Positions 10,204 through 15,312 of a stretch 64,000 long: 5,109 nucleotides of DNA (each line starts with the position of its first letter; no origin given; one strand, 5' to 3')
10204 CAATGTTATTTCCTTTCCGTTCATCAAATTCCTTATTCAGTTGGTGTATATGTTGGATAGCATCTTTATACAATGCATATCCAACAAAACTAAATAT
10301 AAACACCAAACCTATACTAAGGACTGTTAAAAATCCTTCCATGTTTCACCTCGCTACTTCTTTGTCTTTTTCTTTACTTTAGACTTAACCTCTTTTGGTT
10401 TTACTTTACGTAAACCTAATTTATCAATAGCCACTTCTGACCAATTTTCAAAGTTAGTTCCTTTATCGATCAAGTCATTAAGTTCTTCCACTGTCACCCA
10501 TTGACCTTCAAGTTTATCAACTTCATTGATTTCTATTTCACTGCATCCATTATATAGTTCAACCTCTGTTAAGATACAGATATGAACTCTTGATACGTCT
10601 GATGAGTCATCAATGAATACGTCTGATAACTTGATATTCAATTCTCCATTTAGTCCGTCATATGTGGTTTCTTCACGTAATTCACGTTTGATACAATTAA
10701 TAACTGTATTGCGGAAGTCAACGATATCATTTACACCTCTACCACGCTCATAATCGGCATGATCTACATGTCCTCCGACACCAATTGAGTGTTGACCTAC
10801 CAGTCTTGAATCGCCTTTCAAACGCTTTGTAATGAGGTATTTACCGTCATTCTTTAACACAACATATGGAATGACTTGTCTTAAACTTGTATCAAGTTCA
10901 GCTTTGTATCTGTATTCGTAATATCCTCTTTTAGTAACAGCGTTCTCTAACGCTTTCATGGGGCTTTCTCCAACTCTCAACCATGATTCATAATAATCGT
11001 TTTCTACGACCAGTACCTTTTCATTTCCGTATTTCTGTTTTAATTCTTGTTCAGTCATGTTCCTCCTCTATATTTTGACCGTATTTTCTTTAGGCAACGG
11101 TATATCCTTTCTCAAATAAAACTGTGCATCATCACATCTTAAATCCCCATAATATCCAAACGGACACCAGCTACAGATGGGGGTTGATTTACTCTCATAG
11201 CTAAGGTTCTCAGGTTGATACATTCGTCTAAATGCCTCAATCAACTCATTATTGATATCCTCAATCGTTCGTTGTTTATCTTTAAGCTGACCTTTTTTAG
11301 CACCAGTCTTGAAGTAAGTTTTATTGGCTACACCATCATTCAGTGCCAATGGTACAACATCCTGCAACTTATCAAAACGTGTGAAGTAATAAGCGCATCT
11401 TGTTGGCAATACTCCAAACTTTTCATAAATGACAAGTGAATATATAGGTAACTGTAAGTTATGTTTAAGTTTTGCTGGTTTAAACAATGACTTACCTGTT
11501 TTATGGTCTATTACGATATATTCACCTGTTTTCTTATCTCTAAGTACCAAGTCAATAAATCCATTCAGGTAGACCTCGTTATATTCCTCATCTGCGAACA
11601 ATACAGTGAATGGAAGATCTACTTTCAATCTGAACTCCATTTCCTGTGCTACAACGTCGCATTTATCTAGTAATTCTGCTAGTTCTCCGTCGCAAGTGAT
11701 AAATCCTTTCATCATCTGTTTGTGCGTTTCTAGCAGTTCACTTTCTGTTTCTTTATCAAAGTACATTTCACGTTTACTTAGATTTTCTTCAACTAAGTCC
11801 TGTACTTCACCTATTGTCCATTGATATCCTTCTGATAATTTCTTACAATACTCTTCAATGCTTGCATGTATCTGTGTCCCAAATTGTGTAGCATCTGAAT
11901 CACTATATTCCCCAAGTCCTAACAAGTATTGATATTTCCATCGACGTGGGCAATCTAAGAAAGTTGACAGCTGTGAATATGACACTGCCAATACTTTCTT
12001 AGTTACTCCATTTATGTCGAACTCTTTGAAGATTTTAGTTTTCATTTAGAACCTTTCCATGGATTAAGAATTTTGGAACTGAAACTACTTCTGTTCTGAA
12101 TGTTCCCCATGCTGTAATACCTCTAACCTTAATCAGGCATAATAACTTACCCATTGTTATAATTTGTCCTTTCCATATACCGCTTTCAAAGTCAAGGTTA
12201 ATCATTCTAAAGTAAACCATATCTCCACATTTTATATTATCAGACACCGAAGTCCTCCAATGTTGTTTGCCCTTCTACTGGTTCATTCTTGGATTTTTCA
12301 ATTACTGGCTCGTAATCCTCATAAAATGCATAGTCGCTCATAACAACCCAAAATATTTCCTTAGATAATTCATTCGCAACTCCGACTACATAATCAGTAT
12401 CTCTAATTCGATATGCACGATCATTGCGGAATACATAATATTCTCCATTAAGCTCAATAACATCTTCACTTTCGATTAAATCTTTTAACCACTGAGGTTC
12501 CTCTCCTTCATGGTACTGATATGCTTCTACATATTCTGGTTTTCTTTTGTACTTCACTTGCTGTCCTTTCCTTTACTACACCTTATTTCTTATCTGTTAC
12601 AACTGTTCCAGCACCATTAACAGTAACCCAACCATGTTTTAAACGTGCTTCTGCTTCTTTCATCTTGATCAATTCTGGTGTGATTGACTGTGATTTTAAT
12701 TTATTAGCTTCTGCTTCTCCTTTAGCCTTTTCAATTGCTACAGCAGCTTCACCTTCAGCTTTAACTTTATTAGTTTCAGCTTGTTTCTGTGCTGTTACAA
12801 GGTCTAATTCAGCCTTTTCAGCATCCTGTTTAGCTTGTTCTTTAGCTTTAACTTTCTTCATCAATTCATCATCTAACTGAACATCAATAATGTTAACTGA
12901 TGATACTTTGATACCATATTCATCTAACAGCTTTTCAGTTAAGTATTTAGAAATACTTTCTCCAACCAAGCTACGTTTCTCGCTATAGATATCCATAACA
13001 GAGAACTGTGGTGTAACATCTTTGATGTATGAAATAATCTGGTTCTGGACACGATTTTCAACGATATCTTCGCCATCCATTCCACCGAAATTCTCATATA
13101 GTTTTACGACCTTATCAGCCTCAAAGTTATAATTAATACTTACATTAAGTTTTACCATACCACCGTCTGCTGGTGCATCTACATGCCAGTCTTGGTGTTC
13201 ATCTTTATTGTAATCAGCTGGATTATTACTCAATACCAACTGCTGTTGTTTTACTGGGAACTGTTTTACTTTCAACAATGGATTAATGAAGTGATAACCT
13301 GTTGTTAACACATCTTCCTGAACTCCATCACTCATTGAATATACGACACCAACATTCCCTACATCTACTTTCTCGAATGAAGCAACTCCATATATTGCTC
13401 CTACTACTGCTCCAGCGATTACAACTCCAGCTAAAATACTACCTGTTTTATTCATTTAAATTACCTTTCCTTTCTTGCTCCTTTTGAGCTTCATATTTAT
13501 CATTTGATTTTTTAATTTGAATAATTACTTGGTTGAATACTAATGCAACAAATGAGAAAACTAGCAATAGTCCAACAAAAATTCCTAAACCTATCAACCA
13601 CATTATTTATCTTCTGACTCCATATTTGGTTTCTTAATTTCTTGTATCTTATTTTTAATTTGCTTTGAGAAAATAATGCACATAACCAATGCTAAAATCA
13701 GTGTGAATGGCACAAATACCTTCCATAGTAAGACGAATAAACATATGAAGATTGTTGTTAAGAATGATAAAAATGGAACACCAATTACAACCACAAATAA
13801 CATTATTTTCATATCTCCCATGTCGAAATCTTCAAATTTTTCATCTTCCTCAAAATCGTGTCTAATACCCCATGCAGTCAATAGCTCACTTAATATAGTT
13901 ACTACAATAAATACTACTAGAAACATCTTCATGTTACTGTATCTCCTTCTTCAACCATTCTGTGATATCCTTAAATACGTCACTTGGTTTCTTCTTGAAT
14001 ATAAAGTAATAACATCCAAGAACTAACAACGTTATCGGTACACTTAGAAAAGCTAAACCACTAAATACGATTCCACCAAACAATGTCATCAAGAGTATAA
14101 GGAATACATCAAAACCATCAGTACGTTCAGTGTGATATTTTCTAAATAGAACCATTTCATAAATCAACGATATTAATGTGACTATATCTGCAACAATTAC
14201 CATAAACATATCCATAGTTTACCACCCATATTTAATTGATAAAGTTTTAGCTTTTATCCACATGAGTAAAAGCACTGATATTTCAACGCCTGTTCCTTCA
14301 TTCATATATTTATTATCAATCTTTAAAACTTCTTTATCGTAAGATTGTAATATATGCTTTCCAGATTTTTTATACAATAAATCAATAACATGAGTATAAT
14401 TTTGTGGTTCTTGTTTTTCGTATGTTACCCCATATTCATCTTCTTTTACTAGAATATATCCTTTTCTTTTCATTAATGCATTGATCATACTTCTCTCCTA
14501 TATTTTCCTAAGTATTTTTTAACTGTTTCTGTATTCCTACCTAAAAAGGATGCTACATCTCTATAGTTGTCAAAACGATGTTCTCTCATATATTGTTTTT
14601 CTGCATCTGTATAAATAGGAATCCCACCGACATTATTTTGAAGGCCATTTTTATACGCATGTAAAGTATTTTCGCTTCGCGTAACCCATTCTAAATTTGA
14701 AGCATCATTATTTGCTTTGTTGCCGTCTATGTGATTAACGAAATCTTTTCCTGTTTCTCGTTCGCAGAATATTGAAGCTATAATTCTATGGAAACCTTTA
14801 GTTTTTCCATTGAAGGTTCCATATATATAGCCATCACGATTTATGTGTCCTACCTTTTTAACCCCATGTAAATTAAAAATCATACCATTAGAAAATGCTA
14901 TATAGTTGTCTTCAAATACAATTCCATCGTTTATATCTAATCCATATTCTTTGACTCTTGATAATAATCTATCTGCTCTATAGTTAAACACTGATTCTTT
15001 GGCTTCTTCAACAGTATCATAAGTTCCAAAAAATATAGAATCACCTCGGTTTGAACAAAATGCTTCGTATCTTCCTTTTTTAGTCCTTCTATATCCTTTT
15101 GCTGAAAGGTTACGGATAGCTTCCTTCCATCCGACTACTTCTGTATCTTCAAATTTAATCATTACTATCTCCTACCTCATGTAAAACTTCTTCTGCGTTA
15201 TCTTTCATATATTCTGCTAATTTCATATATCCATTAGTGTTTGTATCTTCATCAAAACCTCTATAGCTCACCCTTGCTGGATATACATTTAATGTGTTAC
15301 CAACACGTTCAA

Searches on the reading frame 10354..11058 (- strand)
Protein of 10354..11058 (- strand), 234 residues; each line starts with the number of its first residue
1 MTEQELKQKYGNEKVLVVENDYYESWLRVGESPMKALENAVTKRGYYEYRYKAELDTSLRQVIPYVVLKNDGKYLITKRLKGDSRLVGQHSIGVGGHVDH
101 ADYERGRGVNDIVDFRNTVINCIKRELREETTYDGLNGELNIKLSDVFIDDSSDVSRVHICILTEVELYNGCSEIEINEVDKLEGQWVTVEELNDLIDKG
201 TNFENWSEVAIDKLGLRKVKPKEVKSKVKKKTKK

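Call 16: search_protein_families(library=phrogs, proteins=[window:10354-11058:-], max_evalue=0.001)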
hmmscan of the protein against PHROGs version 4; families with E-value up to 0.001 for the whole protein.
window:10354-11058:- (234 aa): 2 families
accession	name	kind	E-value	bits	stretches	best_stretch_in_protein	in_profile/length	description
phrog_8902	-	unknown function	1.6e-41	143.4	1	39-214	51-233/238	-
phrog_37383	-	unknown function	6.5e-07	29.5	0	35-103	174-248/488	-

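Call 88: search_protein_families(library=pfam, proteins=[window:10354-11058:-], max_evalue=0.01)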
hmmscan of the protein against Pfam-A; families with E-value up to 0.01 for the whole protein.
window:10354-11058:- (234 aa): 1 family
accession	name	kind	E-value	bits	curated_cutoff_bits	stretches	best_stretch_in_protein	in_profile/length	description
PF00293.34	NUDIX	-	1.9e-05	25.1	21.1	1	66-197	9-120/134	NUDIX domain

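Call 105: search_protein_families(library=padloc, proteins=[window:10354-11058:-], max_evalue=0.001)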
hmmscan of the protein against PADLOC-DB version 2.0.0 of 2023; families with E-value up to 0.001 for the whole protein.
window:10354-11058:- (234 aa): 0 families

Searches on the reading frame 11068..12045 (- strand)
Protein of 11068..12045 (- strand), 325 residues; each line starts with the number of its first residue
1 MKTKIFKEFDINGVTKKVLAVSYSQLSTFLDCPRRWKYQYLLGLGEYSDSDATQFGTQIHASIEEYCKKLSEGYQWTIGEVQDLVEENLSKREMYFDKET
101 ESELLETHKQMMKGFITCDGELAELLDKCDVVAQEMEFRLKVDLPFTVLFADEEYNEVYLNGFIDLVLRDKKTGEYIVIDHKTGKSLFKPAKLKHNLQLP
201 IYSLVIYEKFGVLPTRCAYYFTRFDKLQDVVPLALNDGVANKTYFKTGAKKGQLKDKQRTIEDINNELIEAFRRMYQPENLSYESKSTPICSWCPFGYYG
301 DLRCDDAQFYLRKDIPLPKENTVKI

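Call 16: search_protein_families(library=phrogs, proteins=[window:11068-12045:-], max_evalue=0.001)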
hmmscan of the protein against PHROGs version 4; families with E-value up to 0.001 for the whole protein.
window:11068-12045:- (325 aa): 7 families
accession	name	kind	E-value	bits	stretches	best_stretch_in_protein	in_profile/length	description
phrog_1218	-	DNA, RNA and nucleotide metabolism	7.7e-29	102.1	1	17-211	6-193/364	exonuclease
phrog_69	-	DNA, RNA and nucleotide metabolism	1.1e-28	101.5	1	7-296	76-319/501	exonuclease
phrog_1706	-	DNA, RNA and nucleotide metabolism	1.6e-11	45.2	1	21-296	47-238/293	CRISPR/Cas system associated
phrog_1870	-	DNA, RNA and nucleotide metabolism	7.6e-09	36.2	1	142-228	154-229/313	exonuclease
phrog_298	-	DNA, RNA and nucleotide metabolism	8.8e-08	32.8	1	160-226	166-231/293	exonuclease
phrog_8097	-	DNA, RNA and nucleotide metabolism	4.2e-07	30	1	21-202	3-142/598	exonuclease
phrog_412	-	DNA, RNA and nucleotide metabolism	0.00034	21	1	20-65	157-199/440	exonuclease VIII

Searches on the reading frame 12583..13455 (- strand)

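Call 16: search_protein_families(library=phrogs, proteins=[window:12583-13455:-], max_evalue=0.001)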
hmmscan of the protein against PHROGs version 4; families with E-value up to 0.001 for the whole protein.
window:12583-13455:- (290 aa): 2 families
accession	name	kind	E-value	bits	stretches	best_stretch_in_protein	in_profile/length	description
phrog_200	-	other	4.7e-53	181.7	1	5-283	79-345/379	lipoprotein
phrog_11908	-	unknown function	5.8e-06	26.3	0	1-113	1-111/430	-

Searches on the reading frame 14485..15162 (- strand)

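Call 16: search_protein_families(library=phrogs, proteins=[window:14485-15162:-], max_evalue=0.001)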
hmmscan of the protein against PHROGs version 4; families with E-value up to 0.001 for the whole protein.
window:14485-15162:- (225 aa): 10 families
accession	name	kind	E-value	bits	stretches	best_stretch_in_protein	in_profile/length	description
phrog_59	-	DNA, RNA and nucleotide metabolism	4.5e-31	109.6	1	76-223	142-273/423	HNH endonuclease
phrog_959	-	DNA, RNA and nucleotide metabolism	5.3e-22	79.1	1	83-175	14-112/138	HNH endonuclease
phrog_99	-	DNA, RNA and nucleotide metabolism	2.5e-17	64.6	1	102-177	140-211/383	HNH endonuclease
phrog_1492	-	DNA, RNA and nucleotide metabolism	1.7e-10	41.6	1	119-177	109-167/414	HNH endonuclease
phrog_37683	-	unknown function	8.7e-10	39.2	1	103-170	138-209/279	-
phrog_30377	-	DNA, RNA and nucleotide metabolism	4e-07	31.1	1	116-176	4-62/82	HNH endonuclease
phrog_15471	-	DNA, RNA and nucleotide metabolism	2.3e-06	28.6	1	118-204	26-98/183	HNH endonuclease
phrog_4578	-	DNA, RNA and nucleotide metabolism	1.8e-05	25.6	0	142-167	32-57/130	HNH endonuclease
phrog_826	-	DNA, RNA and nucleotide metabolism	2.7e-05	24.9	1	106-171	91-160/281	HNH endonuclease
phrog_3593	-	DNA, RNA and nucleotide metabolism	0.00025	21.8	0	26-62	157-193/210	HNH endonuclease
